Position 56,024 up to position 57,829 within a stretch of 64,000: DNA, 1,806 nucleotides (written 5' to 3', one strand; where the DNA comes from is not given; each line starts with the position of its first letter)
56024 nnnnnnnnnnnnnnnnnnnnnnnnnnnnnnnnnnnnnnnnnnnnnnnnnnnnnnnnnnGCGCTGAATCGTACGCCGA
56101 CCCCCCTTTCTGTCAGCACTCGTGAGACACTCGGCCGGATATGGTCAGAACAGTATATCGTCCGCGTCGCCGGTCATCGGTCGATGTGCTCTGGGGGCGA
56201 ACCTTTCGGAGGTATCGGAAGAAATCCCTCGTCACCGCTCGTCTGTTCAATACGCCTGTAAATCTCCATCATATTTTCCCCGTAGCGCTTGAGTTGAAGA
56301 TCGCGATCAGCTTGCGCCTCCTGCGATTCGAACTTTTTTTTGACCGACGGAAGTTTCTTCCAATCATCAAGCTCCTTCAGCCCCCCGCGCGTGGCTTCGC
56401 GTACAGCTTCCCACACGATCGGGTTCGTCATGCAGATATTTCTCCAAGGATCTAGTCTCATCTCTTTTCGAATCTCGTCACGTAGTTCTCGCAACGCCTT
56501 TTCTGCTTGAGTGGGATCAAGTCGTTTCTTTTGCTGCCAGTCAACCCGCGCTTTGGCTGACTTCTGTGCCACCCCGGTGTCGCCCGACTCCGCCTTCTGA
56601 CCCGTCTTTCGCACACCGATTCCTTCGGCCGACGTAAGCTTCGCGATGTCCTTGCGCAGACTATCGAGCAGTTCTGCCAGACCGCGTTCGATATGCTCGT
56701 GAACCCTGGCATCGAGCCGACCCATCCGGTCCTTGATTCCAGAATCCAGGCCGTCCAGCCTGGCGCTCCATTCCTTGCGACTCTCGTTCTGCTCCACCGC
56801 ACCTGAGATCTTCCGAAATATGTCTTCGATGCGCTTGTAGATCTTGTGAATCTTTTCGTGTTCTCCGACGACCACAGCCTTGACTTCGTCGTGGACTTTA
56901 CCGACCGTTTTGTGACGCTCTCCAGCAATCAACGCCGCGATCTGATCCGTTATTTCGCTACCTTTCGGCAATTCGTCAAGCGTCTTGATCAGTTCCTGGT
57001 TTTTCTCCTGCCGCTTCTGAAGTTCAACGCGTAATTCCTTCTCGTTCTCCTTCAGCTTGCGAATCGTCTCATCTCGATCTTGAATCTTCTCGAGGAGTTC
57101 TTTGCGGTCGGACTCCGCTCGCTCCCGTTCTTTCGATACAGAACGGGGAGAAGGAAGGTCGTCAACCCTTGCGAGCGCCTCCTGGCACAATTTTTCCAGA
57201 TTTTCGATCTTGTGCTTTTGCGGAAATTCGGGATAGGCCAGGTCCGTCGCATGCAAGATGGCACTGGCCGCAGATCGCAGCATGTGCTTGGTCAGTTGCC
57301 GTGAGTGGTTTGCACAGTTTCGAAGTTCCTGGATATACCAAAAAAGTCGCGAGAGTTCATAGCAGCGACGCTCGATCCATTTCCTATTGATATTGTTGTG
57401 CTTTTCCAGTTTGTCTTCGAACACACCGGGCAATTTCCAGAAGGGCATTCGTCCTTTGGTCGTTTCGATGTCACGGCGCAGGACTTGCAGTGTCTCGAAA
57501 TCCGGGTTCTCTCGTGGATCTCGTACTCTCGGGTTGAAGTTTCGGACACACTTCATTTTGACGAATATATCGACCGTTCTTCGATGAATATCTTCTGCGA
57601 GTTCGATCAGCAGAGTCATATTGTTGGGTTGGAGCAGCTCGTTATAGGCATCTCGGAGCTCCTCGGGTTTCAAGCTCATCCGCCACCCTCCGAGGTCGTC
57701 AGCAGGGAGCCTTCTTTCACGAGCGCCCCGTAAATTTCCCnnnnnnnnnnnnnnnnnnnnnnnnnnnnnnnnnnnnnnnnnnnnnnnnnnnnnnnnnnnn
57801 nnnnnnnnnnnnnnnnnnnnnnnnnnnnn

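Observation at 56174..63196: Co-directional cluster: DUF4011 helicase-nuclease, VapB, VapC, HEPN/coiled-coil protein. Candidate composite defence system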

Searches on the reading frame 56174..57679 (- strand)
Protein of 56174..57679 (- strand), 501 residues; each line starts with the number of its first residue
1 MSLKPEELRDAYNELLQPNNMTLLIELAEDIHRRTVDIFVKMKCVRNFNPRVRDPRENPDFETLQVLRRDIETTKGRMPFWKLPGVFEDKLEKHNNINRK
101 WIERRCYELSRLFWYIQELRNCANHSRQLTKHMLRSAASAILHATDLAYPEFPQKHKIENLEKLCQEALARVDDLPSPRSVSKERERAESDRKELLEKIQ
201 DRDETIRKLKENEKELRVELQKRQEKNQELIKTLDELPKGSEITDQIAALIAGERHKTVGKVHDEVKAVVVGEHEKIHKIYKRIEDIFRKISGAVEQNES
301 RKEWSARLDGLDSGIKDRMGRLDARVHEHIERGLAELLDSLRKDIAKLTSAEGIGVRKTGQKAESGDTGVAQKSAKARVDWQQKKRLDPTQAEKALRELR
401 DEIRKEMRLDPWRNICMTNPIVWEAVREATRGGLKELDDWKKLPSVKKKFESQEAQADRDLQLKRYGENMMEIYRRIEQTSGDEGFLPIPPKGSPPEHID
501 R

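Call 7: search_protein_families(library=pfam, proteins=[window:56174-57679:-], max_evalue=0.01)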
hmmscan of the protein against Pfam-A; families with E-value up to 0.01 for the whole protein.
window:56174-57679:- (501 aa): 1 family
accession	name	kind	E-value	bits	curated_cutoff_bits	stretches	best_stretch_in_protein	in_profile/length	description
PF06785.16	UPF0242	-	0.0027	18.2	33.5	1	133-236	40-143/194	Uncharacterised protein family (UPF0242) N-terminus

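Call 8: search_protein_families(library=padloc, proteins=[window:56174-57679:-], max_evalue=0.01)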
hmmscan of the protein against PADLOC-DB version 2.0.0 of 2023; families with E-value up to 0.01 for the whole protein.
window:56174-57679:- (501 aa): 1 family
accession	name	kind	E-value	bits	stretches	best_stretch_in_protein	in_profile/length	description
PDLC00006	DruC1|DruC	-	0.00076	16.1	1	180-329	186-330/626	Unknown function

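Call 15: find_encoding_contigs(protein=window:56174-57679:-, flank=10000, max_places=10)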
Protein window:56174-57679:- (501 aa): no gene with exactly this product is on record in the collection.

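Call 19: find_homologous_proteins(query=window:56174-57679:-, max_evalue=0.001)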
Query window:56174-57679:- (501 aa): 1 proteins with E <= 0.001 among 8000 candidates.
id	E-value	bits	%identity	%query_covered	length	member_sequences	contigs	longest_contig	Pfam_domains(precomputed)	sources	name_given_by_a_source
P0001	0.0e+0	1111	100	100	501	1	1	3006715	-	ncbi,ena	-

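Call 22: find_encoding_contigs(protein=P0122, flank=10000, max_places=4)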
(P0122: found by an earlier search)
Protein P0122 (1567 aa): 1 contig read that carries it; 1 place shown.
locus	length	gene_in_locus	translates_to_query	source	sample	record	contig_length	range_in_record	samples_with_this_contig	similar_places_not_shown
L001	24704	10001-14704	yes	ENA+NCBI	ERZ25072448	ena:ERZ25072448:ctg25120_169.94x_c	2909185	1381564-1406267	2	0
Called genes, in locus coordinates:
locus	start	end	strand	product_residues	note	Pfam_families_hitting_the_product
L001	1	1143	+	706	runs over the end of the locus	PF02092:tRNA_synt_2f, PF05746:DALR_1 (weak)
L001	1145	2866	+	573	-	PF02518:HATPase_c (weak), PF13589:HATPase_c_3, PF01119:DNA_mis_repair, PF08676:MutL_C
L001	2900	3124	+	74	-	-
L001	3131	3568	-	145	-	PF00571:CBS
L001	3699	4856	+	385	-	PF13439:Glyco_transf_4, PF13477:Glyco_trans_4_2, PF13579:Glyco_trans_4_4, PF20706:GT4-conflict, PF00534:Glycos_transf_1, PF13692:Glyco_trans_1_4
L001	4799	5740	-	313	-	PF04463:2-thiour_desulf, PF08349:DUF1722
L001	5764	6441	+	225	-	PF03167:UDG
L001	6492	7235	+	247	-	PF12697:Abhydrolase_6, PF12146:Hydrolase_4, PF00561:Abhydrolase_1 (weak), PF05728:UPF0227 (weak), PF00756:Esterase (weak)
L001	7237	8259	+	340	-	PF02016:Peptidase_S66, PF17676:Peptidase_S66C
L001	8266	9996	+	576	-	PF00860:Xan_ur_permease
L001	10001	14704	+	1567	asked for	PF13195:DUF4011, PF13086:AAA_11 (weak), PF13245:AAA_19 (faint), PF13604:AAA_30 (faint), PF13086:AAA_11 (weak), PF13087:AAA_12, PF18741:MTES_1575, PF11784:DUF3320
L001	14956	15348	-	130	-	PF01850:PIN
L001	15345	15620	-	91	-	PF02604:PhdYeFM_antitox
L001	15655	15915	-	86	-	PF02604:PhdYeFM_antitox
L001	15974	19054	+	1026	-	PF25852:DUF6242_C (faint), PF02012:BNR (faint), PF15902:Sortilin-Vps10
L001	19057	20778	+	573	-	PF07969:Amidohydro_3, PF01979:Amidohydro_1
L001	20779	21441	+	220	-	PF01979:Amidohydro_1, PF07969:Amidohydro_3 (weak)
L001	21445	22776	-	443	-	PF01408:GFO_IDH_MocA, PF21252:Glyco_hydro_109_C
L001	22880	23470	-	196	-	-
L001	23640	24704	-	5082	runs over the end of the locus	PF00041:fn3, PF00041:fn3, PF19078:Big_12, PF19078:Big_12, PF00041:fn3, PF19078:Big_12, PF00041:fn3, PF19078:Big_12, +5 more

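Call 36: search_protein_families(library=pfam, alignment_id=A2, max_evalue=0.001)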
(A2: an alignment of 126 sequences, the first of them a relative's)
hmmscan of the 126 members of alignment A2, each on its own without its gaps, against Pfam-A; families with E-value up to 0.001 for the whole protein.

A. member 1, L001:14694-15023:+ (110 aa): 0 families

B. families by the number of members that match (of 126 scanned): 122 families (the first 25 are shown)
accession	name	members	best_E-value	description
PF12704.14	MacB_PCD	6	5.7e-36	MacB-like periplasmic core domain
PF02687.27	FtsX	6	1.1e-21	FtsX-like permease C-terminal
PF02900.23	LigB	5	2.2e-25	Catalytic LigB subunit of aromatic ring-opening dioxygenase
PF01555.25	N6_N4_Mtase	3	6.7e-47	DNA methylase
PF13240.11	Zn_Ribbon_1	3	6.8e-10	zinc-ribbon domain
PF13248.11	Zn_ribbon_3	3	7.4e-08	zinc-ribbon domain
PF08459.17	UvrC_RNaseH_dom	2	4.2e-52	UvrC RNAse H endonuclease domain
PF07228.17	SpoIIE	2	8.1e-37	Stage II sporulation protein E (SpoIIE)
PF22920.2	UvrC_RNaseH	2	4.1e-35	UvrC Ribonuclease H-like domain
PF00892.27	EamA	2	1.3e-34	EamA-like transporter family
PF13191.12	AAA_16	2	8.4e-21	AAA ATPase domain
PF16819.11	DUF5074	2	5.3e-14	Domain of unknown function (DUF5074)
PF01541.30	GIY-YIG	2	2.8e-12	GIY-YIG catalytic domain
PF14520.12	HHH_5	2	3.9e-12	Helix-hairpin-helix domain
PF04313.20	HSDR_N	2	1.4e-10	Type I restriction enzyme R protein N terminus (HSDR_N)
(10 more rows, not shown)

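Call 38: search_protein_representatives(protein=window:56174-57679:-)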
Query: 501 residues. Proteins with E-value up to 0.001 (for the whole library): 26; up to 1e-10: 18; up to 1e-30: 2. The best 26 are listed.
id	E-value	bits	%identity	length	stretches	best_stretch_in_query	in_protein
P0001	0.0e+00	1111.4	100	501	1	1-501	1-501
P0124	2.3e-31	125.6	33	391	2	383-486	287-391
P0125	7.1e-28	114.1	30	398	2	386-483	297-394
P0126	4.7e-21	91.6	29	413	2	304-484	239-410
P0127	7.6e-21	90.9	39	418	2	375-484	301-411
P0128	1.1e-20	90.4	36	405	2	385-483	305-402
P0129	7.6e-20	87.6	42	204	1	321-479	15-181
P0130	2.8e-19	85.7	29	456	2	383-480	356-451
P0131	4.0e-19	85.2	47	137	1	385-483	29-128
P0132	4.5e-19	85.0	30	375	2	307-478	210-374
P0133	1.0e-18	83.8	51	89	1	392-481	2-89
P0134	4.6e-18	81.7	32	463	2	385-479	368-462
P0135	2.4e-17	79.3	40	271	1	306-483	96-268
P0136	8.9e-17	77.5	42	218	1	381-481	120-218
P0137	9.6e-15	70.8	30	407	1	303-481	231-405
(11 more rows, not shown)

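Call 41: find_encoding_contigs(protein=P0124, flank=10000, max_places=5)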
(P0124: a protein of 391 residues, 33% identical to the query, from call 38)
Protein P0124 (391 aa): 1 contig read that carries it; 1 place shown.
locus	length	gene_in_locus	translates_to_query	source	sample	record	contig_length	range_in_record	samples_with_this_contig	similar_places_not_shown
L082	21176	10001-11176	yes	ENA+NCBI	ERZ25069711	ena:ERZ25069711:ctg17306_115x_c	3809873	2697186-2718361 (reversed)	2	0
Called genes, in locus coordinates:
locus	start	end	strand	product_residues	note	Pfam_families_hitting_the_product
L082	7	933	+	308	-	-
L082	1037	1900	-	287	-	PF10030:DUF2272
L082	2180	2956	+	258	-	PF04250:DUF429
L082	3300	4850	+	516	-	PF00171:Aldedh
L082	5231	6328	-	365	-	PF08240:ADH_N, PF16912:Glu_dehyd_C, PF00107:ADH_zinc_N, PF13602:ADH_zinc_N_2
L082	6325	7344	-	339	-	PF04055:Radical_SAM (weak), PF12345:DUF3641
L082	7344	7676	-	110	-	PF02627:CMD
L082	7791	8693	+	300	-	PF02826:2-Hacid_dh_C (weak), PF03446:NAD_binding_2, PF03807:F420_oxidored, PF14833:NAD_binding_11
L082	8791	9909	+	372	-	PF13173:AAA_14, PF13635:DUF4143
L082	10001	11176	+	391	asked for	-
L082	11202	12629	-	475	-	PF02127:Peptidase_M18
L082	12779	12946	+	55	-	-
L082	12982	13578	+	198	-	PF12802:MarR_2 (weak), PF12840:HTH_20, PF09339:HTH_IclR (faint)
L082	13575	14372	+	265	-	PF10604:Polyketide_cyc2, PF08327:AHSA1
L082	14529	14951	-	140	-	PF01850:PIN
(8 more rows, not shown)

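Call 43: find_encoding_contigs(protein=P0125, flank=8000, max_places=4)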
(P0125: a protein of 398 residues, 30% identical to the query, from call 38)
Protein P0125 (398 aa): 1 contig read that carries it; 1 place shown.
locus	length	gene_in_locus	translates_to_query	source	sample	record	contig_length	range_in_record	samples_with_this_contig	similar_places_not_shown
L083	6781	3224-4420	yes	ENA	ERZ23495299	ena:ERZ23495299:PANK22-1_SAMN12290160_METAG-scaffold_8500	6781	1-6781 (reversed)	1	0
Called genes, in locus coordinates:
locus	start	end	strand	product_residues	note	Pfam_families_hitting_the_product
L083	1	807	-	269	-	?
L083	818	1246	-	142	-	PF00334:NDK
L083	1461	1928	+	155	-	PF02082:Rrf2, PF12802:MarR_2 (faint)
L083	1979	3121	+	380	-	PF00266:Aminotran_5, PF01212:Beta_elim_lyase (weak)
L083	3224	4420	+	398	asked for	-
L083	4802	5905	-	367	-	-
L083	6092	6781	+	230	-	?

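Call 44: find_encoding_contigs(protein=P0126, flank=8000, max_places=4)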
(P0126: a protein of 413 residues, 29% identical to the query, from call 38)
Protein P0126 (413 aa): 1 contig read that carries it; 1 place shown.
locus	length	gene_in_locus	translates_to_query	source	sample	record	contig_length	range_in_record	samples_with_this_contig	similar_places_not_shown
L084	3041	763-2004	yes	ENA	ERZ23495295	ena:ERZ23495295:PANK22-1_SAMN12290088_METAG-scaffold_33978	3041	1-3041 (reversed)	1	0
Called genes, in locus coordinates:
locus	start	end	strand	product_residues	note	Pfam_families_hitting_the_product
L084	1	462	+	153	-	?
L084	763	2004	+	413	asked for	-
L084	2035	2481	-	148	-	PF13091:PLDc_2 (weak)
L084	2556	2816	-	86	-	-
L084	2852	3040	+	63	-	?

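Call 45: find_encoding_contigs(protein=P0128, flank=8000, max_places=4)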
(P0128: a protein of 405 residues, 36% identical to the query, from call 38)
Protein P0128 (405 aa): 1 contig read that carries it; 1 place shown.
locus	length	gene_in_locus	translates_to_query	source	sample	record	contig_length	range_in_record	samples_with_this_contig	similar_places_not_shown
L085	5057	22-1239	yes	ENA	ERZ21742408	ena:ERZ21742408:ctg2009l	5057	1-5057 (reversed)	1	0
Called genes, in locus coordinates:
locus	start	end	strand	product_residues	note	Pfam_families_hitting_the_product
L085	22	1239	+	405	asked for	-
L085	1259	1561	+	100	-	PF01909:NTP_transf_2, PF18765:Polbeta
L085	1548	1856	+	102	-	PF05168:HEPN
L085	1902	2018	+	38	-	-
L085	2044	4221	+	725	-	PF00580:UvrD-helicase, PF13245:AAA_19 (faint), PF13361:UvrD_C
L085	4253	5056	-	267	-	?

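Call 49: predict_structure(alignment_id=A3)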
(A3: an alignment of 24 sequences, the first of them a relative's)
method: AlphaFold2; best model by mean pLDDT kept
length: 501 residues; sequences in the alignment: 24
mean_pLDDT: 79.6   pTM: 0.45
mean pLDDT of the five models: 79.6, 77.6, 77.4, 76.8, 76.1
residues with pLDDT >= 90: 249; 70-90: 114; 50-70: 83; < 50: 55
segments of 3 or more residues with pLDDT < 50: 352-383, 481-501
pLDDT, mean of each block of 10 residues (from residue 1): 87 94 93 94 86 61 80 95 96 92 95 94 91 96 92 91 96 84 84 92 92 93 90 78 68 61 69 70 73 61 55 63 70 83 80 41 33 36 72 93 94 84 94 95 96 96 97 83 38 35 38
secondary structure, 60 per line:
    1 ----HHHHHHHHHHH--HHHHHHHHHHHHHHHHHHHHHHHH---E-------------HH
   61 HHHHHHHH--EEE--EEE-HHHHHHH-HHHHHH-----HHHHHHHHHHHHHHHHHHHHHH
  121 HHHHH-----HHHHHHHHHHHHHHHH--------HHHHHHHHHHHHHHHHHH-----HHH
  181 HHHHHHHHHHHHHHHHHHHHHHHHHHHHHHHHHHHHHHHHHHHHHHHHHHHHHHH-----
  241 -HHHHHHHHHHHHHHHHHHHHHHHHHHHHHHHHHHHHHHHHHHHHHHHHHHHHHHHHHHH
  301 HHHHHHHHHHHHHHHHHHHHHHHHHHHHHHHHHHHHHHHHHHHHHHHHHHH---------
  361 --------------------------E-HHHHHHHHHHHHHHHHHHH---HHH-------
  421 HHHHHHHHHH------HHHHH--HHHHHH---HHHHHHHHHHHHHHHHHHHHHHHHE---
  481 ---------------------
elements in order: H5-15 H18-41 H59-68 E71-73 E76-78 H80-86 H88-93 H99-125 H131-146 H155-172 H178-235 H242-351 H389-407 H421-430 H437-441 H444-449 H453-476
